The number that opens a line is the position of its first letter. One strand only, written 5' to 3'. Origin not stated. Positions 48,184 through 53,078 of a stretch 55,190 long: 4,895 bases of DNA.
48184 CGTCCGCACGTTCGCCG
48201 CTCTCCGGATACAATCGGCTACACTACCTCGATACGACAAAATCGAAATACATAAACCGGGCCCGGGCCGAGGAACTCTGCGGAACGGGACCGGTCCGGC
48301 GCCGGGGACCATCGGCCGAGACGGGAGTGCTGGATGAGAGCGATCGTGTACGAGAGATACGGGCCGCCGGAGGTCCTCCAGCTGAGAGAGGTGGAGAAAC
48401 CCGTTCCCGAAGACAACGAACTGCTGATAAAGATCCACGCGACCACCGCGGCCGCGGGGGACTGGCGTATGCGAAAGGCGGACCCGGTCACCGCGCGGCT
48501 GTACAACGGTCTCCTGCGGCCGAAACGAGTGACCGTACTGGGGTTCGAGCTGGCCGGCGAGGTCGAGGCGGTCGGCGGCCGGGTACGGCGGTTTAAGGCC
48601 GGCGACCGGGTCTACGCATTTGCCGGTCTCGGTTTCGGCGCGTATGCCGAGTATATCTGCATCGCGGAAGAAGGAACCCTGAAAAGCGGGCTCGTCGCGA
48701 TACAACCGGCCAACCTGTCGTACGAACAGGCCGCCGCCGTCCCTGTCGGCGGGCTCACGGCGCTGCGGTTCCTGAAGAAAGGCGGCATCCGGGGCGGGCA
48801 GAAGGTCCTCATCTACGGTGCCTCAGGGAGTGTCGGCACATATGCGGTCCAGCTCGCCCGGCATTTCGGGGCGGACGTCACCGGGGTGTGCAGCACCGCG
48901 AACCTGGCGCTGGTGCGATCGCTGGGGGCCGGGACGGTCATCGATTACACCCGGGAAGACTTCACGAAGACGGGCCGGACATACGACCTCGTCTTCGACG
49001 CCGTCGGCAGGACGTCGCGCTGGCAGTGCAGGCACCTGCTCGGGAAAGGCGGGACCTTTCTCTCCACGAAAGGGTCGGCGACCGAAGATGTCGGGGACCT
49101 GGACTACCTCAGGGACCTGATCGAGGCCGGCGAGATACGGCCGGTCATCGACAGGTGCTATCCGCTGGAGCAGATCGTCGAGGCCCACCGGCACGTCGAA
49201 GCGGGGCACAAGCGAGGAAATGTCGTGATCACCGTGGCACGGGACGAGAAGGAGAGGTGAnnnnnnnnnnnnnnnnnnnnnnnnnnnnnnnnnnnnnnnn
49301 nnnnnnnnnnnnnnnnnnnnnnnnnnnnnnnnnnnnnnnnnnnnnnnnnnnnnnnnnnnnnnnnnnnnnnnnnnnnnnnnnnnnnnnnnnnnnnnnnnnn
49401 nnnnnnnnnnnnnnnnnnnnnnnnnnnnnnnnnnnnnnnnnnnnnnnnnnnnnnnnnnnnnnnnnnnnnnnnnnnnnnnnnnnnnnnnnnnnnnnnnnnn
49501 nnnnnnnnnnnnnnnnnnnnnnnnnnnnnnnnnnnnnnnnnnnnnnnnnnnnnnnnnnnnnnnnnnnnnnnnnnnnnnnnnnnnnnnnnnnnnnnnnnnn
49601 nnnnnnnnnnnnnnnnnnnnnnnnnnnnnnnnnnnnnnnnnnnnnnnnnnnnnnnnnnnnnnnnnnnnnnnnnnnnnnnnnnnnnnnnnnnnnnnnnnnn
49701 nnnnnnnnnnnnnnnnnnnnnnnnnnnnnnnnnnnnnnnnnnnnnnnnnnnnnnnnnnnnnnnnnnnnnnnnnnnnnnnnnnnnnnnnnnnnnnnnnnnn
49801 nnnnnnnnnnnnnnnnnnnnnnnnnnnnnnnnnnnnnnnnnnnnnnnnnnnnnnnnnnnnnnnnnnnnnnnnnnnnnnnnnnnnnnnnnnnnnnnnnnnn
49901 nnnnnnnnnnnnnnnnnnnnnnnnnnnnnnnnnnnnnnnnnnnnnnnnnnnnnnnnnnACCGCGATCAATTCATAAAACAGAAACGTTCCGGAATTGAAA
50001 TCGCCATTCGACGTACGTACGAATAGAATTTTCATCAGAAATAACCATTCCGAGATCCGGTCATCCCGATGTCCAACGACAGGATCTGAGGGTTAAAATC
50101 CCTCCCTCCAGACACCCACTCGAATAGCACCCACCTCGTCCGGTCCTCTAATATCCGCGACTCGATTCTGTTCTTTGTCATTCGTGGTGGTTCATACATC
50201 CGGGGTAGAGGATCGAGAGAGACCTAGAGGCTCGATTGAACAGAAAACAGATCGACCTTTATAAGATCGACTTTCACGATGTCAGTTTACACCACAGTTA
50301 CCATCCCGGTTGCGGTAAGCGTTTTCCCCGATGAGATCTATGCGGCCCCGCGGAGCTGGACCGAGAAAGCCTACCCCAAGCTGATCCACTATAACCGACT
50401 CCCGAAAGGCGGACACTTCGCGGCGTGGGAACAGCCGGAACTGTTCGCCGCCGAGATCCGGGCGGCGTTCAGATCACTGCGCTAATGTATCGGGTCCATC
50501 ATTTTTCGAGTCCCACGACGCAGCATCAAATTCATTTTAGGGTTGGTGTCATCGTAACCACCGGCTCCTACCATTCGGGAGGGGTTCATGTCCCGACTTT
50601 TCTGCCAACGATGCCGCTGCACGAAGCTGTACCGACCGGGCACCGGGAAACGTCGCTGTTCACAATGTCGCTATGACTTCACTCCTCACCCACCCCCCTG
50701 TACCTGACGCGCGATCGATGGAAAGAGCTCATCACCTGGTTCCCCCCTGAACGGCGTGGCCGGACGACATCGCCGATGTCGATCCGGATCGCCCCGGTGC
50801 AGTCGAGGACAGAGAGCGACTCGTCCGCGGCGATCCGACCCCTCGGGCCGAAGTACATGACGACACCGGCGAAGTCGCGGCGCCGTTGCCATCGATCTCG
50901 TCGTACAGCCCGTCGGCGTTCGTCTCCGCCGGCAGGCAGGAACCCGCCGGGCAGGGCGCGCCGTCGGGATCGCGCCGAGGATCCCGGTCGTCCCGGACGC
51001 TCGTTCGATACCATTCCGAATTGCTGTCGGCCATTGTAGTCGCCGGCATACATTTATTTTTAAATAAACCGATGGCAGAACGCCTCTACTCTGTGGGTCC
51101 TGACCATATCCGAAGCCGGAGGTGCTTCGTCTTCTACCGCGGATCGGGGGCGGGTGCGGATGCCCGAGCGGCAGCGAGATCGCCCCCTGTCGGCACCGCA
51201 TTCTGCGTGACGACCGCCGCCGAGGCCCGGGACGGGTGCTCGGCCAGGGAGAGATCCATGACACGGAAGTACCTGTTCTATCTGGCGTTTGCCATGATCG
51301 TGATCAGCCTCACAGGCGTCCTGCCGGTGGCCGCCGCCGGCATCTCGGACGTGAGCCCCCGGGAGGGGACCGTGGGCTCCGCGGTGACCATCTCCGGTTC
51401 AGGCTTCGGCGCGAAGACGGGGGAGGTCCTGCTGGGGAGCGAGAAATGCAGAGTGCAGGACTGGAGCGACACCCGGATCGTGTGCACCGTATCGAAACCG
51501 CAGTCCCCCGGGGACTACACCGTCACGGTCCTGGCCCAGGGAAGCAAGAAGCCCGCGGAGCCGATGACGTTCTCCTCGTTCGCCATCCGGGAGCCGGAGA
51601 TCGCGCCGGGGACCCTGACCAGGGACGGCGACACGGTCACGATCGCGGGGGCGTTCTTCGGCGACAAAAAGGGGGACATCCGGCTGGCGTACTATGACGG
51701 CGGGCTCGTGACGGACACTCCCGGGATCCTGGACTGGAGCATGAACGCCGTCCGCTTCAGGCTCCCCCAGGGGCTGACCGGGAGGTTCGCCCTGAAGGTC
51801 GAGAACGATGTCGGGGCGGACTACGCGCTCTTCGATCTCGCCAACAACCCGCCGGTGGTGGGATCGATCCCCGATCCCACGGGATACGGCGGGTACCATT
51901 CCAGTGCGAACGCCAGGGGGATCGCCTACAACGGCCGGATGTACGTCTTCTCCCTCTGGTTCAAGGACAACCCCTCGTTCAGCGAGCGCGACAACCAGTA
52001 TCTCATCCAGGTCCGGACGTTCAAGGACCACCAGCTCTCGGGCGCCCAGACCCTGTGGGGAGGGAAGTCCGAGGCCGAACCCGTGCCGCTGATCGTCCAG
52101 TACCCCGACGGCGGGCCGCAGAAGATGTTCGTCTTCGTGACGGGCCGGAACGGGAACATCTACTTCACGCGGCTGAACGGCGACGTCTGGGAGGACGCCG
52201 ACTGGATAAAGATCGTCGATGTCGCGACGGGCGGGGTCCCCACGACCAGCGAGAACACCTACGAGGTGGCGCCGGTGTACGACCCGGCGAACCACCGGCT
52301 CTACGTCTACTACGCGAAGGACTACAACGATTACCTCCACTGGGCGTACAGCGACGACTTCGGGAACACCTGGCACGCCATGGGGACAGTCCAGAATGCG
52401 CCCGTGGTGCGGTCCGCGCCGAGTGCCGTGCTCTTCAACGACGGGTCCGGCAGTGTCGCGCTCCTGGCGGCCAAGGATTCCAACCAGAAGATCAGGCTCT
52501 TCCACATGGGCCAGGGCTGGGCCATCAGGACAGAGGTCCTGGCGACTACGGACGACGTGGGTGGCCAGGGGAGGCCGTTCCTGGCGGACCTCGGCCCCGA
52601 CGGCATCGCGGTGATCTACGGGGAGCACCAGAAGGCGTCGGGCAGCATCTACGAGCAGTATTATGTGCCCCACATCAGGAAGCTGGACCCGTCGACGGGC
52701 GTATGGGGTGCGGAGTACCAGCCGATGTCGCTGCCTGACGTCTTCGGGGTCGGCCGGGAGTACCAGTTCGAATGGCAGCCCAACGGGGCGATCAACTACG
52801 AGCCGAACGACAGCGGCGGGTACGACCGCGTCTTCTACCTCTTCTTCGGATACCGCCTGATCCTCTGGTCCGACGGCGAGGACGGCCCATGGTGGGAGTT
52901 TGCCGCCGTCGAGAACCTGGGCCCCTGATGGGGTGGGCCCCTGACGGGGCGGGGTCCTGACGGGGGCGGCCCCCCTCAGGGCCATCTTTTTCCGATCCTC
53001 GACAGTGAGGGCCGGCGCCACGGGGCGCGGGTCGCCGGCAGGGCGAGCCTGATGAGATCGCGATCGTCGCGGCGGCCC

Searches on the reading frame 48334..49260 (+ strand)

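Call 14: search_protein_families(library=pfam, proteins=[window:48334-49260:+], max_evalue=0.001)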
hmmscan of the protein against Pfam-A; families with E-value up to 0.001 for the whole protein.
window:48334-49260:+ (308 aa): 3 families
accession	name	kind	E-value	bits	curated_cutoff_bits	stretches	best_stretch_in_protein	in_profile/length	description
PF13602.12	ADH_zinc_N_2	-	3.2e-24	86.8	27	2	255-299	89-134/134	Zinc-binding dehydrogenase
PF08240.17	ADH_N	-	1e-13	51.9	23.5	1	27-117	2-101/104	Alcohol dehydrogenase GroES-like domain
PF00107.32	ADH_zinc_N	-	1.3e-12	48.2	31.8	1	167-244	2-87/129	Zinc-binding dehydrogenase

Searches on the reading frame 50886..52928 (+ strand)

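Call 14: search_protein_families(library=pfam, proteins=[window:50886-52928:+], max_evalue=0.001)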
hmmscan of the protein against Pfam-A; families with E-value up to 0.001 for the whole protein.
window:50886-52928:+ (680 aa): 1 family
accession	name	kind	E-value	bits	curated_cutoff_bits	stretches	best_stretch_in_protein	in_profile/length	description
PF01833.30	TIG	-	5.3e-16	58.8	20.9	1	153-229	3-82/84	IPT/TIG domain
